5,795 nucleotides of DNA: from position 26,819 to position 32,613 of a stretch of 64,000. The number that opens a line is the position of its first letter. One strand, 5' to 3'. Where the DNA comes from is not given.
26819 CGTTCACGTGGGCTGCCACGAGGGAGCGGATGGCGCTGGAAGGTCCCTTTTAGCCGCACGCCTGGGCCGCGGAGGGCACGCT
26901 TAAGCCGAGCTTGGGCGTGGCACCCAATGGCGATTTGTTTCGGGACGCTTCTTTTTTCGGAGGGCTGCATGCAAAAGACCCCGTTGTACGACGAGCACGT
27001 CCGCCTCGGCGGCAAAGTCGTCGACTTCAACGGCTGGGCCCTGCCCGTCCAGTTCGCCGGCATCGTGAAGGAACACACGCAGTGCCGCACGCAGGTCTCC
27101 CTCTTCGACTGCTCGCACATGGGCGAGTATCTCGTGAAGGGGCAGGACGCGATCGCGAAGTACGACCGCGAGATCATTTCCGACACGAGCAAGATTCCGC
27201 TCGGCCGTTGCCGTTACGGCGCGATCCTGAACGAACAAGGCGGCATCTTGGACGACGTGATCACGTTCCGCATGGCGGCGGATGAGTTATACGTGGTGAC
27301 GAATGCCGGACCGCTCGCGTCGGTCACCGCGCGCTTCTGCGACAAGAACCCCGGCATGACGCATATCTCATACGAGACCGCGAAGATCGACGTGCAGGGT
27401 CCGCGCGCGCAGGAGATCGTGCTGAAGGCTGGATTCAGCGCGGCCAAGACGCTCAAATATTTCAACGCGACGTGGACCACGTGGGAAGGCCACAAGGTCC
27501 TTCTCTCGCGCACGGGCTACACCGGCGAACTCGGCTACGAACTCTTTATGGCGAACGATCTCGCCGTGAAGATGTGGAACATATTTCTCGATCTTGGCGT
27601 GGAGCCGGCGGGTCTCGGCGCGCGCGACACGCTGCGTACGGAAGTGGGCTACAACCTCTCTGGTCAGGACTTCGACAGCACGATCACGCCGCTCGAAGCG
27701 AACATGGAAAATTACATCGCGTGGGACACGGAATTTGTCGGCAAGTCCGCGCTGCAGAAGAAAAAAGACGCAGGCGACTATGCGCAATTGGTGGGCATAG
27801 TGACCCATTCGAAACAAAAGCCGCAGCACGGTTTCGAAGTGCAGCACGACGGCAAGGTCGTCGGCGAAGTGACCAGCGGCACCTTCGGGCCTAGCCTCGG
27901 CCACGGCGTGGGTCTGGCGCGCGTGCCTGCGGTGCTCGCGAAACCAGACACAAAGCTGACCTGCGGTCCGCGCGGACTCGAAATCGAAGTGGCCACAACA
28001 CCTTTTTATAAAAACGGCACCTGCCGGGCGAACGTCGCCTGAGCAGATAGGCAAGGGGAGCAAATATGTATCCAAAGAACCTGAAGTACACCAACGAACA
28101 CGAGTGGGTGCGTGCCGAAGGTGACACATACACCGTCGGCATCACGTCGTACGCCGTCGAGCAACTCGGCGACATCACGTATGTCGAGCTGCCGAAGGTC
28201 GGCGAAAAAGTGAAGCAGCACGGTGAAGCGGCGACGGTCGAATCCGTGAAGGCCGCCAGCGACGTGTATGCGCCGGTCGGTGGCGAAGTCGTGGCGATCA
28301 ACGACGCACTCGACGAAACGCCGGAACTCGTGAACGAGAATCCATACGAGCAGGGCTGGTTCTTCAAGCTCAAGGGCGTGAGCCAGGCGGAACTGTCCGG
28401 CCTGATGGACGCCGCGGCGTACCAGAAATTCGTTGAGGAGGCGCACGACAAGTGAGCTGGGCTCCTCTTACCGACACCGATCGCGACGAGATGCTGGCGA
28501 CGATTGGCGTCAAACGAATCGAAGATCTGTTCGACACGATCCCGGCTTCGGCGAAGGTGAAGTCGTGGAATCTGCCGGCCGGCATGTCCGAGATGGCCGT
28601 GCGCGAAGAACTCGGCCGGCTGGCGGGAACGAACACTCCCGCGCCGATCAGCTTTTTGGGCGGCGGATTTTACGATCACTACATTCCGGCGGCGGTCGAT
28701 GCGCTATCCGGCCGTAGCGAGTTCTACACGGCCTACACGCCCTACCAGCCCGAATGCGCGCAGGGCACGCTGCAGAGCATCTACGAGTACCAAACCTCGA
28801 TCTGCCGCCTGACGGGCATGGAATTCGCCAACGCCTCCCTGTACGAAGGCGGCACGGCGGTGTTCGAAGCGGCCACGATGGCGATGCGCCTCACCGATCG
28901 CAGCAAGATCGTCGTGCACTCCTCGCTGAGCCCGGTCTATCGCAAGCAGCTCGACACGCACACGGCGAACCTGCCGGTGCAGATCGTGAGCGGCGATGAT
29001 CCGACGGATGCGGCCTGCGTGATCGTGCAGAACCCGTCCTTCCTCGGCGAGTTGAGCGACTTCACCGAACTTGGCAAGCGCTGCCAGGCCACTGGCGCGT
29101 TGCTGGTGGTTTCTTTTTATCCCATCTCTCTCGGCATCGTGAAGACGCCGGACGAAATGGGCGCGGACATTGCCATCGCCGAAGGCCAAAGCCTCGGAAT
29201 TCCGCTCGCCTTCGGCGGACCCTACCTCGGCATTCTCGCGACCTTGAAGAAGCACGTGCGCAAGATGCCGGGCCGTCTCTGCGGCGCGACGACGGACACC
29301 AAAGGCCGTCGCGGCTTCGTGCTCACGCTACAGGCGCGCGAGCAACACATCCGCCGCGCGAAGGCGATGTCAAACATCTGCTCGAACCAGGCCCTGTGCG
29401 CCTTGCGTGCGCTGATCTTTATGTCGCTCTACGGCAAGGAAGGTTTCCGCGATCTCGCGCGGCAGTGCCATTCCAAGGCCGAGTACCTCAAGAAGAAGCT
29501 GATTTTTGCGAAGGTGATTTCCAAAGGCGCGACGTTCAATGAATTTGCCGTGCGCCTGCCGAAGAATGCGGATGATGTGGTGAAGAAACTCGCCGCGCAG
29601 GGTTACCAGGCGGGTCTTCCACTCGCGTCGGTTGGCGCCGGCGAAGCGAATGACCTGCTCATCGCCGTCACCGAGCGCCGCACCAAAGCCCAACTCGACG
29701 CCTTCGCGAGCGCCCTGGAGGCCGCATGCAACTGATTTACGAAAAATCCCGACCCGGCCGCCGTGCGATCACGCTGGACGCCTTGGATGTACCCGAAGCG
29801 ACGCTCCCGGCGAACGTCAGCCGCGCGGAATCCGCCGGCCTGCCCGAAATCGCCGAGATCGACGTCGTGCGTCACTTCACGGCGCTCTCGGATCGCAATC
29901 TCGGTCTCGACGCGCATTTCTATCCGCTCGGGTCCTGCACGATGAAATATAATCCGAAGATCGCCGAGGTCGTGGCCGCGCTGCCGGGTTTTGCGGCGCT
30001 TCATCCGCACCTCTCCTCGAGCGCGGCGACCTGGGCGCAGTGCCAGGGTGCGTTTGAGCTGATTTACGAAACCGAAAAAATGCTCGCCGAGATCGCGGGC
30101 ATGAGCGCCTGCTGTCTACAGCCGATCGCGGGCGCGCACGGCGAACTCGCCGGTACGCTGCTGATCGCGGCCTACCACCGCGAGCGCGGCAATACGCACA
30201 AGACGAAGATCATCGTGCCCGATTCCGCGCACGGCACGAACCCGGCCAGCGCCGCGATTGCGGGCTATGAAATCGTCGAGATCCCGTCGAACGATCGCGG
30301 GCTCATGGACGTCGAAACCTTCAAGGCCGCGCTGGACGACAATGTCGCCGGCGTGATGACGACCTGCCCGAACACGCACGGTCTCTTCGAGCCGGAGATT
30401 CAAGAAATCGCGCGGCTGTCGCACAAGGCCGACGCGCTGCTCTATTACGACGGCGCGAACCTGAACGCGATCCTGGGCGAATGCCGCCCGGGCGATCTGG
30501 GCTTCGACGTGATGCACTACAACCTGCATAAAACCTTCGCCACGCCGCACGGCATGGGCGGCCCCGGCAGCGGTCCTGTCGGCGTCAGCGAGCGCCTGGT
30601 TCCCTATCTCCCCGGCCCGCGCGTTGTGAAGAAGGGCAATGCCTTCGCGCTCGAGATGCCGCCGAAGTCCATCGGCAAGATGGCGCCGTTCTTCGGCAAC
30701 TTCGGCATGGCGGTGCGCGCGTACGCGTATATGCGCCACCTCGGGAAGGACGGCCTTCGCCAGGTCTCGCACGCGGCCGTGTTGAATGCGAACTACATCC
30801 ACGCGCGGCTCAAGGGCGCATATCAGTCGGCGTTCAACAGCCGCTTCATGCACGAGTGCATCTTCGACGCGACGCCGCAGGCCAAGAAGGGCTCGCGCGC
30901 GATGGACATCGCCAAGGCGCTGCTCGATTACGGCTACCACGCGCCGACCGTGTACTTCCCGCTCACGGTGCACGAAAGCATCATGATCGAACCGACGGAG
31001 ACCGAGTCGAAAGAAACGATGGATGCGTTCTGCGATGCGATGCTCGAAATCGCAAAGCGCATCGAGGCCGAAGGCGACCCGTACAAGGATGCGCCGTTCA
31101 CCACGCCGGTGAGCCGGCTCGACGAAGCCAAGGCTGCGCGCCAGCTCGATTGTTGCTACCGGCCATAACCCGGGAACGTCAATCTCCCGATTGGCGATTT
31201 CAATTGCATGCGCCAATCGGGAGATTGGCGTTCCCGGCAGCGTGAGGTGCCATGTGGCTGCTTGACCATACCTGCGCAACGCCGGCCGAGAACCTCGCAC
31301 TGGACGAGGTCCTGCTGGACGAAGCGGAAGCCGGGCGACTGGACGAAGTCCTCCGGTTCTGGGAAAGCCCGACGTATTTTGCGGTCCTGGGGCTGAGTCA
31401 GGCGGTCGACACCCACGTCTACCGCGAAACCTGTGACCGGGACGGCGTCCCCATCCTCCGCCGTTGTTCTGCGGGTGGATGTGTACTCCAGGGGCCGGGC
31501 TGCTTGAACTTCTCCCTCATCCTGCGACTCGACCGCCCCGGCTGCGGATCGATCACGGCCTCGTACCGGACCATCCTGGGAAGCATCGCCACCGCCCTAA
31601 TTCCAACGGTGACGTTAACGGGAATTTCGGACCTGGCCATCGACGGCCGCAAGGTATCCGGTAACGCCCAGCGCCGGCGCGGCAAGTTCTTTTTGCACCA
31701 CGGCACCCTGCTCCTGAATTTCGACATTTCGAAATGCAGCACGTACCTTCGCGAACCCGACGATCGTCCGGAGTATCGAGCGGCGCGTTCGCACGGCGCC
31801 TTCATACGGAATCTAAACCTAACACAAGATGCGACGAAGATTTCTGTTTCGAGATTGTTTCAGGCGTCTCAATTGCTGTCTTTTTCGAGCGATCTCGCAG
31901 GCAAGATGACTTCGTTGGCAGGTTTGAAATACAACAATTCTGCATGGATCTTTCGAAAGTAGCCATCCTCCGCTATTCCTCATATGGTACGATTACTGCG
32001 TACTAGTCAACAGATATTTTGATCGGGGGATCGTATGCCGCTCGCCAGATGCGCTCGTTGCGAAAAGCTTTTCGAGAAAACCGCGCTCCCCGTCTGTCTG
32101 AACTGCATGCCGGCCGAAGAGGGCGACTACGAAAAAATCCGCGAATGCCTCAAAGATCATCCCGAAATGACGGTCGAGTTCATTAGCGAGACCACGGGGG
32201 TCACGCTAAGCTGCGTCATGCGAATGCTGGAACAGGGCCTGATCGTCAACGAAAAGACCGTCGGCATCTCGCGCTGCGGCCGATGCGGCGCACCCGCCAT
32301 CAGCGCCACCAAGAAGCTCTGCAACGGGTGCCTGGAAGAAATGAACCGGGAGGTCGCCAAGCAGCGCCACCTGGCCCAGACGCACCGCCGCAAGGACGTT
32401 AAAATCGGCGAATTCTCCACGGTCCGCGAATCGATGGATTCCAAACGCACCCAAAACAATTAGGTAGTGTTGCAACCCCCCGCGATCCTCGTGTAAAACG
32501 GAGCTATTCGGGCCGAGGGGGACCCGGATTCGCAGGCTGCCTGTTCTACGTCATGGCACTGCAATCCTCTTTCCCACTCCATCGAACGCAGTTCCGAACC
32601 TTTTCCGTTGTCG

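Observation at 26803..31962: Glycine cleavage operon controlled by a ZTP riboswitch instead of a glycine riboswitch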

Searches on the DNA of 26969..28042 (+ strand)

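Call 53: search_rna_families(sources=[L008, L047, L061, L067, L019, L046, L027, L014, L007, L006, L005, L002, L004, L064], threshold=gathering)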
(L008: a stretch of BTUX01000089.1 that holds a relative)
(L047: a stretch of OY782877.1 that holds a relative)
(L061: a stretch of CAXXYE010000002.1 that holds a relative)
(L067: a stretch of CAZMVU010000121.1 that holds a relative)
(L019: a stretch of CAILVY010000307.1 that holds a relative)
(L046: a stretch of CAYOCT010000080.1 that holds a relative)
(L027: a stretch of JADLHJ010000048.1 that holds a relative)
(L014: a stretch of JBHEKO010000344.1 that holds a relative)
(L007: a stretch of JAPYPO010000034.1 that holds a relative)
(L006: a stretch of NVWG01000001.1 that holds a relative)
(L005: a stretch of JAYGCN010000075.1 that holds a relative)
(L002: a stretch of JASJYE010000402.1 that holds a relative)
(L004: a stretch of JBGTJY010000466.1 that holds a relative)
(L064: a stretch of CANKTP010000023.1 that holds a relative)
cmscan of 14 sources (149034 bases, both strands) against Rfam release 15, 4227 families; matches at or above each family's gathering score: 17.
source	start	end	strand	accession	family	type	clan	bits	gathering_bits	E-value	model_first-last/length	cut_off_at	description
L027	5778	5868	+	RF01750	ZMP-ZTP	Cis-reg; riboswitch;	-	68.8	39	1.1e-08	1-86/86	no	ZMP/ZTP riboswitch aptamer (pfl RNA motif)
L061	5721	5806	+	RF01750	ZMP-ZTP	Cis-reg; riboswitch;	-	66.4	39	3.4e-08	1-86/86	no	ZMP/ZTP riboswitch aptamer (pfl RNA motif)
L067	5755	5844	+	RF01750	ZMP-ZTP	Cis-reg; riboswitch;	-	65.7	39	4.9e-08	1-86/86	no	ZMP/ZTP riboswitch aptamer (pfl RNA motif)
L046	508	593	+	RF01750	ZMP-ZTP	Cis-reg; riboswitch;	-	64.3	39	9.1e-08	1-86/86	no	ZMP/ZTP riboswitch aptamer (pfl RNA motif)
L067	2577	2664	-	RF01750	ZMP-ZTP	Cis-reg; riboswitch;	-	63.8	39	1.2e-07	1-86/86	no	ZMP/ZTP riboswitch aptamer (pfl RNA motif)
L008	5673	5764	+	RF01750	ZMP-ZTP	Cis-reg; riboswitch;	-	61.5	39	3.5e-07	1-86/86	no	ZMP/ZTP riboswitch aptamer (pfl RNA motif)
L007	4309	4398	+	RF01750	ZMP-ZTP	Cis-reg; riboswitch;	-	61.1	39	4.2e-07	1-86/86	no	ZMP/ZTP riboswitch aptamer (pfl RNA motif)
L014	26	113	+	RF01750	ZMP-ZTP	Cis-reg; riboswitch;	-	59.3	39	1e-06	1-86/86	no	ZMP/ZTP riboswitch aptamer (pfl RNA motif)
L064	5811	5900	+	RF01750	ZMP-ZTP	Cis-reg; riboswitch;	-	58.8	39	1.3e-06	1-86/86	no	ZMP/ZTP riboswitch aptamer (pfl RNA motif)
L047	5697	5787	+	RF01750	ZMP-ZTP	Cis-reg; riboswitch;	-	58.6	39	1.4e-06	1-86/86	no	ZMP/ZTP riboswitch aptamer (pfl RNA motif)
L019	5779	5864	+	RF01750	ZMP-ZTP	Cis-reg; riboswitch;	-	57.2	39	2.8e-06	1-86/86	no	ZMP/ZTP riboswitch aptamer (pfl RNA motif)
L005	5198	5304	+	RF01750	ZMP-ZTP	Cis-reg; riboswitch;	-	55.9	39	5.1e-06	1-86/86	no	ZMP/ZTP riboswitch aptamer (pfl RNA motif)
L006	5774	5888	+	RF01750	ZMP-ZTP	Cis-reg; riboswitch;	-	53.2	39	1.9e-05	1-86/86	no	ZMP/ZTP riboswitch aptamer (pfl RNA motif)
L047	5061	5146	-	RF00005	tRNA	Gene; tRNA;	CL00001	49.8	29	2.6e-07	1-71/71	no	tRNA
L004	4457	4542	+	RF01750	ZMP-ZTP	Cis-reg; riboswitch;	-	44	39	0.0015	1-86/86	no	ZMP/ZTP riboswitch aptamer (pfl RNA motif)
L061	5161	5209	+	RF01687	Acido-Lenti-1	Gene; sRNA;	-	42.3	37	7.5e-06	1-46/46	no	Acido-Lenti-1 RNA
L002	1215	1304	+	RF01750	ZMP-ZTP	Cis-reg; riboswitch;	-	41.2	39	0.0057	1-86/86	no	ZMP/ZTP riboswitch aptamer (pfl RNA motif)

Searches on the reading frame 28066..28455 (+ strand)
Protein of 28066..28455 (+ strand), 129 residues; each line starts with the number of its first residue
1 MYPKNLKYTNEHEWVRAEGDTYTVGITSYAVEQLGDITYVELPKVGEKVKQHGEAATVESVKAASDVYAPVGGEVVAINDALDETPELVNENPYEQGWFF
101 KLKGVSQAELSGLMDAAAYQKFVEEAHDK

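Call 4: search_protein_families(library=pfam, proteins=[window:28066-28455:+])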
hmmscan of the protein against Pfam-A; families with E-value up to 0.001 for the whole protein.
window:28066-28455:+ (129 aa): 1 family
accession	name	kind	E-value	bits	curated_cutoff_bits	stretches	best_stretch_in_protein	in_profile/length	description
PF01597.25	GCV_H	-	1.3e-46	157.9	22.2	1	6-125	1-121/122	Glycine cleavage H-protein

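Call 58: search_protein_families(library=ncbifam, proteins=[window:28066-28455:+], max_evalue=0.00001)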
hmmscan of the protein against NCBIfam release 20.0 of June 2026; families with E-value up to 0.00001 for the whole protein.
window:28066-28455:+ (129 aa): 4 families
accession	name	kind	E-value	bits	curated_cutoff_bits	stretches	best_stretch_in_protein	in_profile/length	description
NF002270.0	PRK01202.1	subfamily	5.9e-52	174.8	117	1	2-125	4-128/129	glycine cleavage system protein GcvH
TIGR00527.1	gcvH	equivalog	1.2e-50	170.9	115.85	1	2-125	2-127/129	glycine cleavage system protein GcvH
TIGR03077.1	not_gcvH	equivalog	8.5e-18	64.4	144.05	1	10-103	4-98/110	glycine cleavage protein H-like protein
NF045810.1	GcvH_rel_desulf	equivalog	1.6e-13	50.8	150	1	3-125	13-137/167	GcvH-related protein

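Call 73: find_encoding_contigs(protein=window:28066-28455:+, flank=3000, max_places=4)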
Protein window:28066-28455:+ (129 aa): 5 contigs read that carry it; 2 places shown.
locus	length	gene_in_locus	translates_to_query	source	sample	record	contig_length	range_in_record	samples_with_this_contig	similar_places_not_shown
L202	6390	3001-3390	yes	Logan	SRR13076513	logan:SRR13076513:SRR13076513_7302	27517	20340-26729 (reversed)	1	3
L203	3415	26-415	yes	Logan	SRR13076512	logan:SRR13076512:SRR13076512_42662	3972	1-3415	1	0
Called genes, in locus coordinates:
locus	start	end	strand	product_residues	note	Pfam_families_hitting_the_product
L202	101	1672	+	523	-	PF00515:TPR_1 (faint), PF07719:TPR_2 (faint), PF13181:TPR_8 (faint), PF13428:TPR_14 (faint)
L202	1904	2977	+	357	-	PF01571:GCV_T, PF08669:GCV_T_C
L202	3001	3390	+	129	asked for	PF01597:GCV_H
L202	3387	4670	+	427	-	PF02347:GDC-P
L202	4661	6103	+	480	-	PF02347:GDC-P, PF00266:Aminotran_5, PF21478:GcvP2_C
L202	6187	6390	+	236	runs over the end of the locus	PF21948:LplA-B_cat, PF03099:BPL_LplA_LipB (weak)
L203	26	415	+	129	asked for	PF01597:GCV_H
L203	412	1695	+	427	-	PF02347:GDC-P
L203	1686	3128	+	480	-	PF02347:GDC-P, PF00266:Aminotran_5, PF21478:GcvP2_C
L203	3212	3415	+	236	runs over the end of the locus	PF21948:LplA-B_cat, PF03099:BPL_LplA_LipB (weak)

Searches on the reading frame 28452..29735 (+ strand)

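Call 4: search_protein_families(library=pfam, proteins=[window:28452-29735:+])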
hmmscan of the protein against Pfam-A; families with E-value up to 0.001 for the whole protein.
window:28452-29735:+ (427 aa): 1 family
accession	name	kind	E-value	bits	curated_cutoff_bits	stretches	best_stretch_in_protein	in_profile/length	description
PF02347.22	GDC-P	-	3.3e-118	395.7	26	1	4-419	4-426/429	Glycine cleavage system P-protein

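Call 58: search_protein_families(library=ncbifam, proteins=[window:28452-29735:+], max_evalue=0.00001)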
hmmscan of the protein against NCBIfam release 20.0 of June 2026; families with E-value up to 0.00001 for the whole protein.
window:28452-29735:+ (427 aa): 3 families
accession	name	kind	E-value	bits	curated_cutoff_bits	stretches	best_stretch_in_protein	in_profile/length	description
NF001696.0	PRK00451.1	equivalog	3.5e-167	556.8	364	1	1-425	2-445/447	aminomethyl-transferring glycine dehydrogenase subunit GcvPA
TIGR00461.1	gcvP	equivalog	6.5e-68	229.3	859.2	1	8-381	7-390/939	aminomethyl-transferring glycine dehydrogenase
NF003346.0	PRK04366.1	equivalog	5.5e-13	48.4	441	1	186-424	213-450/487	aminomethyl-transferring glycine dehydrogenase subunit GcvPB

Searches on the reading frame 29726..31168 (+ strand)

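Call 4: search_protein_families(library=pfam, proteins=[window:29726-31168:+])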
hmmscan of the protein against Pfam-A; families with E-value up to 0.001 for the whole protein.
window:29726-31168:+ (480 aa): 4 families
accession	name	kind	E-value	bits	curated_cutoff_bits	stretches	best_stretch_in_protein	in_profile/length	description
PF21478.3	GcvP2_C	-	1e-29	103.4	27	1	348-448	2-104/122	Glycine dehydrogenase, C-terminal domain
PF02347.22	GDC-P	-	1e-12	48.1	26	1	23-300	27-287/429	Glycine cleavage system P-protein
PF00266.25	Aminotran_5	-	6.1e-09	35.8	21.5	1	149-278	80-209/371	Aminotransferase class-V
PF00155.27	Aminotran_1_2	-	0.00058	19.6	19.7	1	156-244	88-187/361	Aminotransferase class I and II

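Call 58: search_protein_families(library=ncbifam, proteins=[window:29726-31168:+], max_evalue=0.00001)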
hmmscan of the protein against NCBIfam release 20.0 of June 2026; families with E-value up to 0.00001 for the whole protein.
window:29726-31168:+ (480 aa): 5 families
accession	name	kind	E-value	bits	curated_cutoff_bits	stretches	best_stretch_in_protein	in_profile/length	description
NF003346.0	PRK04366.1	equivalog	3.4e-209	695.5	441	1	2-476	10-485/487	aminomethyl-transferring glycine dehydrogenase subunit GcvPB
TIGR00461.1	gcvP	equivalog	1.3e-111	373.9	859.2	1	43-448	467-870/939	aminomethyl-transferring glycine dehydrogenase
NF001696.0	PRK00451.1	equivalog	5.8e-28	98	364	2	28-299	32-293/447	aminomethyl-transferring glycine dehydrogenase subunit GcvPA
TIGR03812.1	tyr_de_CO2_Arch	equivalog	7.7e-09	34.9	299.4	1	145-244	93-192/375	tyrosine decarboxylase MfnA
TIGR03403.1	nifS_epsilon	equivalog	2.5e-06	26.6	587.7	1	148-279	79-211/382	NifS family cysteine desulfurase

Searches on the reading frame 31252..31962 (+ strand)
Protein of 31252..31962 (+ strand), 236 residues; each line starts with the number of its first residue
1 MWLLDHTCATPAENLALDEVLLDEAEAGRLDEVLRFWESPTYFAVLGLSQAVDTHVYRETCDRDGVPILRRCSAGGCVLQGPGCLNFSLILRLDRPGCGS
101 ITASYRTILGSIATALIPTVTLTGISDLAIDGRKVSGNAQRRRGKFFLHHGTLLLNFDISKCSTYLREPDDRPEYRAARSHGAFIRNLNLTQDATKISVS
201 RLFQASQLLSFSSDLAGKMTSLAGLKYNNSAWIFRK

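Call 4: search_protein_families(library=pfam, proteins=[window:31252-31962:+])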
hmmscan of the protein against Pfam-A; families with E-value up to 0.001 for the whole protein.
window:31252-31962:+ (236 aa): 2 families
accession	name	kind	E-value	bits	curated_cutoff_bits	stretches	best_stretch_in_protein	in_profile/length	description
PF21948.1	LplA-B_cat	-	4.4e-35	121.9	27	1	11-189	2-179/200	Lipoyl protein ligase A/B catalytic domain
PF03099.24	BPL_LplA_LipB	-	6.2e-07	29.8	21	1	59-158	19-133/133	Biotin/lipoate A/B protein ligase family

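Call 58: search_protein_families(library=ncbifam, proteins=[window:31252-31962:+], max_evalue=0.00001)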
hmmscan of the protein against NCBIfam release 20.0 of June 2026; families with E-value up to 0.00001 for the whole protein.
window:31252-31962:+ (236 aa): 4 families
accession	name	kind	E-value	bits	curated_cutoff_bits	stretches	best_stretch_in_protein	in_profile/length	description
TIGR00545.2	lipoyltrans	equivalog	5.6e-33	114.3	280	1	2-205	2-200/328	lipoate--protein ligase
NF053790.1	LplA_LipA_fuse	exception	1.5e-19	70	800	1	31-203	32-198/606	bifunctional lipoate--protein ligase/lipoyl synthase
NF053751.1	LplAB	exception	2.9e-18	66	550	1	4-167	103-271/348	lipoate-protein ligase LplAB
NF053750.1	LplA_large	exception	2.5e-16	59.9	480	1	8-170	7-174/248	lipoate-protein ligase large subunit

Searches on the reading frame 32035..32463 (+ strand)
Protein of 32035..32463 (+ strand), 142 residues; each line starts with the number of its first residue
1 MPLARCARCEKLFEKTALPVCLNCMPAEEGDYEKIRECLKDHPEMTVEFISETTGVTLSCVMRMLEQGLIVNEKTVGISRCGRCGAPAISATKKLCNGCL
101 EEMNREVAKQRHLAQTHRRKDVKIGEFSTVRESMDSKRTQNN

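Call 4: search_protein_families(library=pfam, proteins=[window:32035-32463:+])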
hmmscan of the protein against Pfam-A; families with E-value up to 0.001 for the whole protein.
window:32035-32463:+ (142 aa): 0 families

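Call 58: search_protein_families(library=ncbifam, proteins=[window:32035-32463:+], max_evalue=0.00001)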
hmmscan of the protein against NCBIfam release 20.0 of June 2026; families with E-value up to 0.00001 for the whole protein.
window:32035-32463:+ (142 aa): 1 family
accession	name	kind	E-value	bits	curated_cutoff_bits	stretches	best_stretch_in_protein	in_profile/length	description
TIGR03826.1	YvyF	hypoth_equivalog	1e-19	70.9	124.15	1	2-122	2-123/137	TIGR03826 family flagellar region protein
